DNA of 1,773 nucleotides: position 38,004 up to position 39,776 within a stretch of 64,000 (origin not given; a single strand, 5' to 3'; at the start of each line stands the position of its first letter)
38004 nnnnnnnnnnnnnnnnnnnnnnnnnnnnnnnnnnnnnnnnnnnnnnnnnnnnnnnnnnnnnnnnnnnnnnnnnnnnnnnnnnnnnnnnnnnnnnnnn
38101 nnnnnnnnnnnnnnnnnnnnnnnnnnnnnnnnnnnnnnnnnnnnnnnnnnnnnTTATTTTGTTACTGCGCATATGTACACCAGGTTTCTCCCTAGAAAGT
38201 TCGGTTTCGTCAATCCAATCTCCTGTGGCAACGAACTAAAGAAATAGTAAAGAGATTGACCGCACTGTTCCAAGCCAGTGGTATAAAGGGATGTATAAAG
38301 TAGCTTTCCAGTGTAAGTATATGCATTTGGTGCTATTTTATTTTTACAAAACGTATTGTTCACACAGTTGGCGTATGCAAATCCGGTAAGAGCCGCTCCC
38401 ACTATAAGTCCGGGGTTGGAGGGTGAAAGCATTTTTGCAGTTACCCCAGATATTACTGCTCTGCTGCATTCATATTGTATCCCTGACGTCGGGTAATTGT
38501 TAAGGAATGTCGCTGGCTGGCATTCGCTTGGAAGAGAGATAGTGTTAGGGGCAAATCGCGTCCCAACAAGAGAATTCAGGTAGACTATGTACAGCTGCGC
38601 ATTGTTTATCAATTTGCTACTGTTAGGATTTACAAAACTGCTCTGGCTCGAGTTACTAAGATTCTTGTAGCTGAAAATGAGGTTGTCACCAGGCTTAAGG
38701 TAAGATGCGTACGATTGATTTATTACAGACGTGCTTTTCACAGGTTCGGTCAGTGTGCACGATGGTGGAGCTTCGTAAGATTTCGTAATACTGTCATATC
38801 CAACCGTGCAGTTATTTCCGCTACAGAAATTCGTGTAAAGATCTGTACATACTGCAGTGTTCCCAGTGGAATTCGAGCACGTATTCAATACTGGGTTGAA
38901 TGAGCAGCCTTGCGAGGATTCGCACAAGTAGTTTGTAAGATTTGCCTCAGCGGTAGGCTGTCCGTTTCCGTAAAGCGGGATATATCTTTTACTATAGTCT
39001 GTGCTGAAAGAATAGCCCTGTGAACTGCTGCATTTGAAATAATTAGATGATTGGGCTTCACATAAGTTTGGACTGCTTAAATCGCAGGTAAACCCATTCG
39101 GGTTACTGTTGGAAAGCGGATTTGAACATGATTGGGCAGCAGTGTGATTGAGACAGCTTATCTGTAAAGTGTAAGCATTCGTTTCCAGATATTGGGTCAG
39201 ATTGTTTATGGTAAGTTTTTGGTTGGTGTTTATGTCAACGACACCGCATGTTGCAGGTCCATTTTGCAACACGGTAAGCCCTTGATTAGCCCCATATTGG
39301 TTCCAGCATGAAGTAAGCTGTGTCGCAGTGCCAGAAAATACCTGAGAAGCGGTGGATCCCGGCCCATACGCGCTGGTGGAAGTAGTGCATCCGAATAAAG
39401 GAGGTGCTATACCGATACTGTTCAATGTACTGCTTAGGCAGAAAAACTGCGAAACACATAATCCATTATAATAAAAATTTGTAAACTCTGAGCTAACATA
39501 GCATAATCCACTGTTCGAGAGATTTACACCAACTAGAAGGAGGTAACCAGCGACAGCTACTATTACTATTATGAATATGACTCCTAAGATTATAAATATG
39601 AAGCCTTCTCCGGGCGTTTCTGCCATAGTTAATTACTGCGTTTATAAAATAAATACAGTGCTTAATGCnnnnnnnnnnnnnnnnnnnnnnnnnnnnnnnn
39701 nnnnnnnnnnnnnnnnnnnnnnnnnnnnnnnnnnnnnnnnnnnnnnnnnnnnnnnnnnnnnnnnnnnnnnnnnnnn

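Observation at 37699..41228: Tight five-gene operon of Cys-rich, pilin-like secreted proteins: candidate undescribed surface filament or adhesion module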

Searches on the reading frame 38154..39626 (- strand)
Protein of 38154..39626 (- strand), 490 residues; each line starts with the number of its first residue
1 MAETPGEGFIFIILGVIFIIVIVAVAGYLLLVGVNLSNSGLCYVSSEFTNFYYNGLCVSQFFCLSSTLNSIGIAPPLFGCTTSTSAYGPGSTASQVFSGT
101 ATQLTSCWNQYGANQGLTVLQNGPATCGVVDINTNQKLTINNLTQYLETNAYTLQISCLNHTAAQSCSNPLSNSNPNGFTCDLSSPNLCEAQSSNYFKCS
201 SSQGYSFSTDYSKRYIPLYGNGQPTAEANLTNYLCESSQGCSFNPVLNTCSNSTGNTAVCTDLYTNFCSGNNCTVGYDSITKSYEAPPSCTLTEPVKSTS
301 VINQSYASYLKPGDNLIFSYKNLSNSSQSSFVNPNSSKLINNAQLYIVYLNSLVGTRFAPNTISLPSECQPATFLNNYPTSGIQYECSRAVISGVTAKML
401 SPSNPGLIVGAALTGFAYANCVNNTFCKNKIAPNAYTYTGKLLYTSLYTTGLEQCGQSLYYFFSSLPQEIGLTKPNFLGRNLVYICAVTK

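Call 6: search_protein_families(library=pfam, proteins=[window:38154-39626:-], max_evalue=1)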
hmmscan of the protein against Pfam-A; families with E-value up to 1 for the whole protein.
window:38154-39626:- (490 aa): 0 families

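Call 7: search_protein_families(library=ncbifam, proteins=[window:38154-39626:-], max_evalue=1)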
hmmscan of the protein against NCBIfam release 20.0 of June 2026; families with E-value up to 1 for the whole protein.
window:38154-39626:- (490 aa): 0 families

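Call 10: find_encoding_contigs(protein=window:38154-39626:-, flank=10000, max_places=6)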
Protein window:38154-39626:- (490 aa): 24 contigs read that carry it; 6 places shown.
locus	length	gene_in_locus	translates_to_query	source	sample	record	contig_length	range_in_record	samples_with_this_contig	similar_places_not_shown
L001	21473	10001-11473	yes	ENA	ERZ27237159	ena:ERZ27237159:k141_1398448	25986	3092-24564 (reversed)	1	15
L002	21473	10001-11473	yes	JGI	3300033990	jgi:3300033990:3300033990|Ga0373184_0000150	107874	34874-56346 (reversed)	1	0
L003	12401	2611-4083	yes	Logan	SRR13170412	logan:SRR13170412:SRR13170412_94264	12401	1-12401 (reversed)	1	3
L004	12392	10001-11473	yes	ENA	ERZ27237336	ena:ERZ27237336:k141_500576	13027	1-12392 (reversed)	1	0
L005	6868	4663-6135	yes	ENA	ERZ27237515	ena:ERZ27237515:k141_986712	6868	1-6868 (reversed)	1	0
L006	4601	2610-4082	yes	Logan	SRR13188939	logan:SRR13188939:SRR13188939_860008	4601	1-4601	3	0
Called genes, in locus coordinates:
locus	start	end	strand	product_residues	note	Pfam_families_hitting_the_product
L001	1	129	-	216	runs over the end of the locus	-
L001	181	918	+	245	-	-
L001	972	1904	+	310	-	PF02355:SecD_SecF_C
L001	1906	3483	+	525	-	PF02355:SecD_SecF_C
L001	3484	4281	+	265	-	-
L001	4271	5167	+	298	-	-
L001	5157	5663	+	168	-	-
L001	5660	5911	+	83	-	-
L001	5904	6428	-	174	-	-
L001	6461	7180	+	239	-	PF01656:CbiA, PF02374:ArsA_ATPase (faint), PF06564:CBP_BcsQ (faint), PF09140:MipZ, PF10609:ParA, PF13614:AAA_31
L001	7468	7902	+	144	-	-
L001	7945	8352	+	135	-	PF00827:Ribosomal_L15e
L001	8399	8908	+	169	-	-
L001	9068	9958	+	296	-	-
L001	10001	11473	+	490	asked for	-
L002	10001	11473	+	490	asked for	-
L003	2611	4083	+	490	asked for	-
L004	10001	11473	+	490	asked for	-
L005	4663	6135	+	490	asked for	-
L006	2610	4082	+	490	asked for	-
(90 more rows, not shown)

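Call 11: find_homologous_proteins(query=window:38154-39626:-, max_evalue=0.001)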
Query window:38154-39626:- (490 aa): 33 proteins with E <= 0.001 among 8000 candidates.
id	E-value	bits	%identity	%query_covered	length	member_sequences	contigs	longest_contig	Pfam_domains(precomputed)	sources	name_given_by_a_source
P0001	5.5e-255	865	78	100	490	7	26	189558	-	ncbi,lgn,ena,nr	ncbi:MAG: hypothetical protein M1284_00860 [Candidatus Parvarchaeota archaeon]|nr:hypothetical prote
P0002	8.8e-250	847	76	100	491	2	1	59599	-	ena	-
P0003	4.9e-246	835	75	100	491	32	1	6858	-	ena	-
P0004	8.9e-246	834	75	100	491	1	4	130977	-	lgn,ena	-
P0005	2.2e-243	826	75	100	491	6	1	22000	-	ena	-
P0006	4.2e-240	816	73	100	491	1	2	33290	-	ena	-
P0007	4.2e-240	816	73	100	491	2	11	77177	-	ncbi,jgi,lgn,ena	jgi:hypothetical protein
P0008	6.2e-239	812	73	100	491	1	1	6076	-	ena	-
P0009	2.5e-238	810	74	100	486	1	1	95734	-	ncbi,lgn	-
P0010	2.7e-238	810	73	100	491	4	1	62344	-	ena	-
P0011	1.1e-236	804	72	100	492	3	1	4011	-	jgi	-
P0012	2.7e-236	803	72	100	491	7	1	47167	-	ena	-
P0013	8.6e-233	791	72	100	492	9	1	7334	-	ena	-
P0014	6.2e-231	785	72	100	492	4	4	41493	-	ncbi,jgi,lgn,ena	jgi:hypothetical protein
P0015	3.2e-230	783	71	100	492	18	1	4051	-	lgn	-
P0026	1.1e-128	448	48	100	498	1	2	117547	-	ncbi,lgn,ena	-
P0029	1.8e-109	385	43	100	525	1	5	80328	-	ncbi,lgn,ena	-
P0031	1.3e-107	379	43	100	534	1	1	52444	-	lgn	-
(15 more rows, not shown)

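Call 13: find_encoding_contigs(protein=P0029, flank=10000, max_places=2)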
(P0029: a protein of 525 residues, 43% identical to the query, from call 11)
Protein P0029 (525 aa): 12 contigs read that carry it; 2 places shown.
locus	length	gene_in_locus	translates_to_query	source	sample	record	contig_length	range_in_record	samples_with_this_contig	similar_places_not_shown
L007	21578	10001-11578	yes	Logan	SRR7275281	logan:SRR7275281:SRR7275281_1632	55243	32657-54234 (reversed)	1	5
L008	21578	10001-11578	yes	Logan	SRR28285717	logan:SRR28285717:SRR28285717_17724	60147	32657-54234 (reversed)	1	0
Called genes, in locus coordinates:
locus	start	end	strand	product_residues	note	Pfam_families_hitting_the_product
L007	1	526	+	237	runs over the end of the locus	-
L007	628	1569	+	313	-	PF02355:SecD_SecF_C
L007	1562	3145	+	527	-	PF02355:SecD_SecF_C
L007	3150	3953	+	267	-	-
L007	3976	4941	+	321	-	-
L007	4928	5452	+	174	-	-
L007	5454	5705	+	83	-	-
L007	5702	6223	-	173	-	-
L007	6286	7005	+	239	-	PF00142:Fer4_NifH (faint), PF01656:CbiA, PF02374:ArsA_ATPase (weak), PF06564:CBP_BcsQ (faint), PF10609:ParA, PF13614:AAA_31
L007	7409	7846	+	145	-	-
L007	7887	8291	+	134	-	PF00827:Ribosomal_L15e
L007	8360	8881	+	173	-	-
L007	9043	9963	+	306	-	-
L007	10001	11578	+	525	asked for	-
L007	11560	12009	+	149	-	-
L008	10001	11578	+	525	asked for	-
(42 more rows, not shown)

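Call 14: find_encoding_contigs(protein=P0031, flank=10000, max_places=2)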
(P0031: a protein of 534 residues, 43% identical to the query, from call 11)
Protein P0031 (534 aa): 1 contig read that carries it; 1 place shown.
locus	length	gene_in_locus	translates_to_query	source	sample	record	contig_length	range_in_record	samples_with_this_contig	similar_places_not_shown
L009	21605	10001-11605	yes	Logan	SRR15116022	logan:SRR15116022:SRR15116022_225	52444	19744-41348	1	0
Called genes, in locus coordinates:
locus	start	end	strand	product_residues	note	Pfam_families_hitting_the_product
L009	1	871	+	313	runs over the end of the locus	PF02355:SecD_SecF_C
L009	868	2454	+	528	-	PF02355:SecD_SecF_C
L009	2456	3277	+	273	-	-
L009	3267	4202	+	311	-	-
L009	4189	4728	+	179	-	-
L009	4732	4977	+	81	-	-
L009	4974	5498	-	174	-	-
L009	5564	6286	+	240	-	PF00142:Fer4_NifH (faint), PF01656:CbiA, PF02374:ArsA_ATPase (weak), PF06564:CBP_BcsQ (weak), PF09140:MipZ (faint), PF10609:ParA, PF13614:AAA_31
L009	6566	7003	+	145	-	-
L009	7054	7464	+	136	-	PF00827:Ribosomal_L15e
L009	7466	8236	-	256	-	-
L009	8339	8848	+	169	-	-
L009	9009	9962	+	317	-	-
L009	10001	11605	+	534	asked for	-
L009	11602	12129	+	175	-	-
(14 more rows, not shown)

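Call 15: find_encoding_contigs(protein=P0026, flank=10000, max_places=2)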
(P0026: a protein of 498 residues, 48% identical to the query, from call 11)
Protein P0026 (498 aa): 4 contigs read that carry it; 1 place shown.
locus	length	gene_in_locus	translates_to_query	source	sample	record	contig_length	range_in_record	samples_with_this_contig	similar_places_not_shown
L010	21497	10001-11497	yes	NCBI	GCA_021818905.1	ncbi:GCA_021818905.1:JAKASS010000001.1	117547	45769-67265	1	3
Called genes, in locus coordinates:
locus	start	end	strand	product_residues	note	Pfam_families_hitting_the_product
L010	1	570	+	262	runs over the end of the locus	-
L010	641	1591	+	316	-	PF02355:SecD_SecF_C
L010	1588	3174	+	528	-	PF02355:SecD_SecF_C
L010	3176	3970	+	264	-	-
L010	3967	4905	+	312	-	-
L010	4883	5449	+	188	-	-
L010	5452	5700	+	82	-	-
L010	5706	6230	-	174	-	-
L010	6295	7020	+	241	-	PF00142:Fer4_NifH (weak), PF01656:CbiA, PF02374:ArsA_ATPase (weak), PF06564:CBP_BcsQ (weak), PF09140:MipZ (weak), PF10609:ParA, PF13614:AAA_31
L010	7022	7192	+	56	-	-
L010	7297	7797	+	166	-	-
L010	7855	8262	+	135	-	PF00827:Ribosomal_L15e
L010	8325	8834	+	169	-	-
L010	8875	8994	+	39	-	-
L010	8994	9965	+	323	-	-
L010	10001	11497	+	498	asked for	-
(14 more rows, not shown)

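Call 19: find_related_loci(query=A1, collection=genome_contigs, flank=10000)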
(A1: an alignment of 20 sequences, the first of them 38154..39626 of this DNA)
Query A1 (490 aa) in genome_contigs; peptide patterns used: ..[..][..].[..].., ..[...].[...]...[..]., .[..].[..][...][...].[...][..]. (x = any residue, [..] = any of these).
192 stretches matched a pattern; 36 encode a relative of the query (tblastn E <= 1e-3); 32 distinct loci.
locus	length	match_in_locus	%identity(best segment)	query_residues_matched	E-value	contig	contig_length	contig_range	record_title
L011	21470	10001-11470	78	1-490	0e+0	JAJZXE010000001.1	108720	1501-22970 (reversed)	MAG: Nanoarchaeota archaeon isolate TL1-3.bin47 NODE_92_length_108720_cov_5.371304, whole genome shotgun sequence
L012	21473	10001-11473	76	1-490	0e+0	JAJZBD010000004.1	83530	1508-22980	MAG: Nanoarchaeota archaeon isolate HSP2.bin18 NODE_160_length_83530_cov_4.388056, whole genome shotgun sequence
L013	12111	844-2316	76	1-490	0e+0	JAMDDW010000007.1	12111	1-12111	MAG: Candidatus Parvarchaeota archaeon isolate FK_Sedi_B_Bin.122 NODE_21086_length_12111_cov_2.57109, whole genome shotg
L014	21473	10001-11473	75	1-490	0e+0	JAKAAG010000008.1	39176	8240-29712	MAG: Nanoarchaeota archaeon isolate TL2-4.bin18 NODE_378_length_39176_cov_416.648851, whole genome shotgun sequence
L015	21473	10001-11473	76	1-490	0e+0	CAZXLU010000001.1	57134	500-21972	MAG TPA_asm: Candidatus Woesearchaeota archaeon isolate binchicken_co250_400 genome assembly, contig: NODE_313_length_57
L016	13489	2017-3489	75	1-490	0e+0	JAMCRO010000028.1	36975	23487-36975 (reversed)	MAG: Candidatus Parvarchaeota archaeon isolate FK_Sedi_A_Bin.253 NODE_2161_length_36975_cov_5.15507, whole genome shotgu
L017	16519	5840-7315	72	1-490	0e+0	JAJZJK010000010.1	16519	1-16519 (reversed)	MAG: Nanoarchaeota archaeon isolate LSA5.bin34 NODE_5169_length_16519_cov_5.821559, whole genome shotgun sequence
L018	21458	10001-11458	74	1-490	0e+0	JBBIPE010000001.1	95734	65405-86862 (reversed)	MAG: archaeon isolate QH1S170213_bin_296 NODE_6_length_95734_cov_12.5592, whole genome shotgun sequence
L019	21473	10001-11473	76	1-490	0e+0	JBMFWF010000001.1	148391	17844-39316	MAG: Candidatus Parvarchaeum sp. isolate KM4364-11 NODE_1_length_148391_cov_21.085515, whole genome shotgun sequence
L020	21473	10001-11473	71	1-489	0e+0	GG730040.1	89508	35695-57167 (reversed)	MAG: Candidatus Parvarchaeum acidiphilum ARMAN-4 genomic scaffold Scf_ARM4contig_1523, whole genome shotgun sequence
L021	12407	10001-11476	72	1-490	0e+0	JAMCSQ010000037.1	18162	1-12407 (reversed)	MAG: Candidatus Parvarchaeota archaeon isolate FK_Sedi_A_Bin.204 NODE_7175_length_18162_cov_23.6958, whole genome shotgu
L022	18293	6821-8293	78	1-490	0e+0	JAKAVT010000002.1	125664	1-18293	MAG: Nanoarchaeota archaeon isolate YP4.bin125 NODE_178_length_125664_cov_3.866884, whole genome shotgun sequence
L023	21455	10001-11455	73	1-489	0e+0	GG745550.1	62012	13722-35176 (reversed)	MAG: Candidatus Parvarchaeum acidophilus ARMAN-5 genomic scaffold Scf_ARM5contig_1584, whole genome shotgun sequence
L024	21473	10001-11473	55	1-489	6e-161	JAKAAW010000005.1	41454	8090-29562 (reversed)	MAG: Nanoarchaeota archaeon isolate WH2.bin119 NODE_1416_length_41454_cov_6.113945, whole genome shotgun sequence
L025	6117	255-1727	53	1-490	4e-154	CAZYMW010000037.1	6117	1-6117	MAG TPA_asm: Candidatus Woesearchaeota archaeon isolate SRP271791_co2_61 genome assembly, contig: NODE_3791_length_6117_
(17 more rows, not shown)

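Call 34: search_solved_structures(query=A2, max_evalue=10)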
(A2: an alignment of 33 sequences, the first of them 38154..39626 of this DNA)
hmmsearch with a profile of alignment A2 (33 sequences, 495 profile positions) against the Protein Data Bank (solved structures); distinct sequences matched with E-value up to 10: 0.

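Call 37: predict_structure(alignment_id=A2)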
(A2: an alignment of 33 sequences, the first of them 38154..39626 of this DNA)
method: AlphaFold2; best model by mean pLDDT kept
length: 490 residues; sequences in the alignment: 33
mean_pLDDT: 70.1   pTM: 0.51
mean pLDDT of the five models: 70.1, 69.4, 68.6, 66.7, 62.9
residues with pLDDT >= 90: 58; 70-90: 216; 50-70: 130; < 50: 86
segments of 3 or more residues with pLDDT < 50: 1-8, 31-36, 154-159, 393-446, 466-474
pLDDT, mean of each block of 10 residues (from residue 1): 46 68 63 49 74 64 62 68 85 89 84 73 85 91 88 51 60 55 64 82 83 91 87 85 88 86 88 91 89 67 67 83 83 88 92 73 83 72 55 40 28 34 42 41 48 60 48 56 89
secondary structure, 60 per line:
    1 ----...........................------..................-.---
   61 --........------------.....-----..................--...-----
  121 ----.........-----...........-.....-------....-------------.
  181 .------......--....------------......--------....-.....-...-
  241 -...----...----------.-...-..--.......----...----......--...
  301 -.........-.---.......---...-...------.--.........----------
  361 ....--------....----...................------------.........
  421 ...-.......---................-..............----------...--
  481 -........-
elements in order: H5-31 H38-55 H64-70 E83-87 H93-110 E125-133 H140-149 E151-155 H163-166 E188-193 H196-199 E212-217 H226-229 H231-234 E242-244 E249-251 E272-278 E283-285 E290-295 E302-305 H306-310 E316-322 E330-332 E342-350 E361-364 E373-376 H381-399 H412-423 H425-431 H435-450 H452-465 E476-478 E482-489

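Call 39: fold_search(model_id=the predicted structure, library=pdb)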
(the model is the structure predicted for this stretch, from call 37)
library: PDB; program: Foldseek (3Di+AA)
matches with E <= 10: 115; with E <= 0.001: 0
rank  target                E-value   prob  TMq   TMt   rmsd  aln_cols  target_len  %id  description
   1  5cz0_B                1.7e+00  0.05  0.06  0.08  12.0        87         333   14  Neisseria meningitidis 3 dexy-D-arabino-heptulosonate 7-phosphate synthase Glu98Ala variant (released 2016-08-10)
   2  8jhu                  2.0e+00  0.08  0.11  0.08  10.6       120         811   12  Legionella effector protein SidI (released 2023-08-30)
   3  1wr6_C                2.3e+00  0.06  0.06  0.23  14.5        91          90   10  Crystal structure of GGA3 GAT domain in complex with ubiquitin (released 2005-06-28)
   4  3eyb_A                2.6e+00  0.06  0.09  0.18  11.2        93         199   22  Structural and functional insights into the ligand binding domain of a non-duplicated RXR from the invertebrate chorda (released 2008-11-04)
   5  7pdq_A                2.8e+00  0.06  0.09  0.16  10.7        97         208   18  Crystal structure of a mutated form of RXRalpha ligand binding domain in complex with LG100268 and a coactivator fragm (released 2022-08-03)
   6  8s9s_4                2.8e+00  0.05  0.09  0.19  13.8       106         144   11  Structure of the human ER membrane protein complex (EMC) in GDN (released 2023-05-17)
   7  4umc_B                2.8e+00  0.03  0.06  0.08  12.0        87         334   14  Structural analysis of substrate-mimicking inhibitors in complex with Neisseria meningitidis 3-deoxy-D-arabino-heptulo (released 2014-10-08)
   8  6hug_E                2.8e+00  0.03  0.07  0.10  19.9       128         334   13  CryoEM structure of human full-length alpha1beta3gamma2L GABA(A)R in complex with picrotoxin and megabody Mb38. (released 2019-01-02)
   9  7bk4_A                3.0e+00  0.06  0.10  0.16   9.7        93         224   22  Crystal structure of RXRalpha ligand binding domain in complex with a fragment of the TIF2 coactivator (released 2021-08-04)
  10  7yoj_A                3.0e+00  0.01  0.07  0.04  24.4       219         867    7  Structure of CasPi with guide RNA and target DNA (released 2023-02-15)
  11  4f3e_A                3.0e+00  0.01  0.06  0.06  19.9       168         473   11  Crystal Structure of Thermus thermophilus HB8 CasA (released 2012-05-23)
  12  6eu2_O                3.1e+00  0.02  0.07  0.07  13.9       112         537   10  Apo RNA Polymerase III - open conformation (oPOL3) (released 2018-01-17)
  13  4hso_B                3.3e+00  0.03  0.06  0.08  12.0        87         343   14  Crystal structure of S213G variant DAH7PS from Neisseria meningitidis (released 2013-09-11)
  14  4umb_A                3.5e+00  0.03  0.06  0.08  12.1        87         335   14  Structural analysis of substrate-mimicking inhibitors in complex with Neisseria meningitidis 3-deoxy-D-arabino-heptulo (released 2014-10-08)
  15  4uc5_C                3.7e+00  0.02  0.06  0.08  13.4       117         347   12  Neisseria Meningitidis DAH7PS-Phenylalanine regulated (released 2015-11-25)
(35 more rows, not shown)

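Call 42: search_protein_representatives(alignment_id=A2)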
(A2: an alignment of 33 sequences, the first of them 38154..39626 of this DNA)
Query: 33 sequences, 495 profile positions. Proteins with E-value up to 0.001 (for the whole library): 27; up to 1e-10: 25; up to 1e-30: 14. The best 27 are listed.
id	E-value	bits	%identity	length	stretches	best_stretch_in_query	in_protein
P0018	3.1e-229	778.3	-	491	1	1-494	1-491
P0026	4.8e-215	731.5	-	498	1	1-494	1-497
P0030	7.1e-194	661.6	-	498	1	1-494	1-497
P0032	4.1e-186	636.0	-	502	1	1-495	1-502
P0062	3.8e-148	510.8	-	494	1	1-494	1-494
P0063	3.0e-140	484.7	-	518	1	1-494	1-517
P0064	4.0e-84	299.6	-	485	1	1-492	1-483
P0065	1.4e-67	245.1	-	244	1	259-494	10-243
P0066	3.7e-65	237.1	-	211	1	299-494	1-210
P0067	3.2e-64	234.0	-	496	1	1-470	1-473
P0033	1.3e-56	208.9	-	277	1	230-494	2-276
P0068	4.0e-41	157.8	-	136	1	364-494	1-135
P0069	4.5e-35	137.9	-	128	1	1-106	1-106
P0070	4.5e-35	137.8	-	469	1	13-403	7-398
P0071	6.3e-27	111.0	-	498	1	9-414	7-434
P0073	1.3e-24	103.3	-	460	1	16-466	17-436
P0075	6.9e-22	94.3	-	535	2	6-281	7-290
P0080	6.1e-18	81.3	-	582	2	16-208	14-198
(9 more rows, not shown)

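Call 44: find_encoding_contigs(protein=P0075, flank=10000, max_places=3)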
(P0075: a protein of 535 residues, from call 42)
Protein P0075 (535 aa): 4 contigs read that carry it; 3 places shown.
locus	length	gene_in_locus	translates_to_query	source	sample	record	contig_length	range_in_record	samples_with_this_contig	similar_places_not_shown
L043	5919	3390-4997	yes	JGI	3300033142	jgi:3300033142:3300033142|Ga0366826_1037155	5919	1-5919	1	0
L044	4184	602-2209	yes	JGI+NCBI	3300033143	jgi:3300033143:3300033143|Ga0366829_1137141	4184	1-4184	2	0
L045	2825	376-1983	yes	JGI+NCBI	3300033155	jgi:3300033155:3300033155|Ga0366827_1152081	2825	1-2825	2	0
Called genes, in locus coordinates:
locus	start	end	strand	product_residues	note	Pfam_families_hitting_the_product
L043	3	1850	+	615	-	?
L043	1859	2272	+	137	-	-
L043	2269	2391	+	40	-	-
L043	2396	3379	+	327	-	-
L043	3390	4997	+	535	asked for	-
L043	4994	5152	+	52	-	-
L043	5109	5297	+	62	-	-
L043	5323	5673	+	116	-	-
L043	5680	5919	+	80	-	?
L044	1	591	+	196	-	?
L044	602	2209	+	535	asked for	-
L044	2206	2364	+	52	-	-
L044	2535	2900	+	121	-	-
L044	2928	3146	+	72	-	-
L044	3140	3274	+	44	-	-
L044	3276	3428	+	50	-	-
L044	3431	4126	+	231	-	-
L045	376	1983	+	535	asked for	-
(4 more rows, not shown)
